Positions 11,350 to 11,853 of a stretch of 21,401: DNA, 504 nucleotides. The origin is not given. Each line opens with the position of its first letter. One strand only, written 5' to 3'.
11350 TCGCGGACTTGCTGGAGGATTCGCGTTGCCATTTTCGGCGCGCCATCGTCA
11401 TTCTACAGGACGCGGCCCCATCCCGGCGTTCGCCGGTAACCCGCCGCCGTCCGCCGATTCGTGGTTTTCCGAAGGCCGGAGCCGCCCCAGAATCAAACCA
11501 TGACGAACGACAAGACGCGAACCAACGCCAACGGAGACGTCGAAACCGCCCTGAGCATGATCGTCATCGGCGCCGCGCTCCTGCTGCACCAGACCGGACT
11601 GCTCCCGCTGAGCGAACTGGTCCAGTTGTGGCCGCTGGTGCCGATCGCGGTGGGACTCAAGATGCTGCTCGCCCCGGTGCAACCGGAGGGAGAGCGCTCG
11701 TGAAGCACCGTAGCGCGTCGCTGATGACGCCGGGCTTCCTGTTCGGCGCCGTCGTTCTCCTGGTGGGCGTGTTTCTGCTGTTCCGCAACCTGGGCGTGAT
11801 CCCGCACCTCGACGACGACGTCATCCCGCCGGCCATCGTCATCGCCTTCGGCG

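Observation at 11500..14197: Four-gene translationally coupled module: DUF5668 mini-protein, LiaF-like toastrack protein, LytS-type kinase, LytTR regulator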

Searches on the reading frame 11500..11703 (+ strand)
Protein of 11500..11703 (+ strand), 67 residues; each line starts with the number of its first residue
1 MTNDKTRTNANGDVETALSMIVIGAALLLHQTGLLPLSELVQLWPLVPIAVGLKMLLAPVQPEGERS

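Call 3: search_protein_families(library=pfam, proteins=[window:11500-11703:+], max_evalue=0.1)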
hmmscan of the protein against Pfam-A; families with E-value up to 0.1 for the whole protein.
window:11500-11703:+ (67 aa): 3 families
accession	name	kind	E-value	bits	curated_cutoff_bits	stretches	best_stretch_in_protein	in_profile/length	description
PF18917.5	LiaI-LiaF-like_TM1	-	4.6e-09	36.7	27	1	17-56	4-42/42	LiaI-LiaF-like transmembrane region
PF22570.1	LiaF-TM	-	2.2e-06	28.8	27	1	17-58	3-44/98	LiaF transmembrane domain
PF00916.26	Sulfate_transp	-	0.065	12.4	23.2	1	5-53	304-352/380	Sulfate permease family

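Call 4: search_protein_families(library=ncbifam, proteins=[window:11500-11703:+], max_evalue=0.1)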
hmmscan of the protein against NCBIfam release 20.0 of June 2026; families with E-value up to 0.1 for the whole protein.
window:11500-11703:+ (67 aa): 1 family
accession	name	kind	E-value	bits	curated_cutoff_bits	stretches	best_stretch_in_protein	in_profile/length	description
NF033134.0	cmlA_floR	equivalog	0.061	12.8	450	1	8-58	271-321/388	CmlA/FloR family chloramphenicol efflux MFS transporter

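Call 36: search_protein_families(library=pfam, alignment_id=A4, max_evalue=0.01)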
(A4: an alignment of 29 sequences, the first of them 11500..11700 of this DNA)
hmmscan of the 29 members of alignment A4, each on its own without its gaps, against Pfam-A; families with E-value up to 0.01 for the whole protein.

A. member 1, window:11500-11700:+ (67 aa): 2 families
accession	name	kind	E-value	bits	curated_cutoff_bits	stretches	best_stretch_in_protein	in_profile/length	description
PF18917.5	LiaI-LiaF-like_TM1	-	4.6e-09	36.7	27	1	17-56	4-42/42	LiaI-LiaF-like transmembrane region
PF22570.1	LiaF-TM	-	2.2e-06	28.8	27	1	17-58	3-44/98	LiaF transmembrane domain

B. families by the number of members that match (of 29 scanned): 5 families
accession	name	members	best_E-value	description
PF22570.1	LiaF-TM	25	7.7e-12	LiaF transmembrane domain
PF18917.5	LiaI-LiaF-like_TM1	23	1.6e-12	LiaI-LiaF-like transmembrane region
PF23933.1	DUF7269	2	0.0075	Family of unknown function (DUF7269)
PF17983.6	Tryp_inh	1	0.0054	Trypsin inhibitors 1,2 and 3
PF04973.17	NMN_transporter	1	0.0089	Nicotinamide mononucleotide transporter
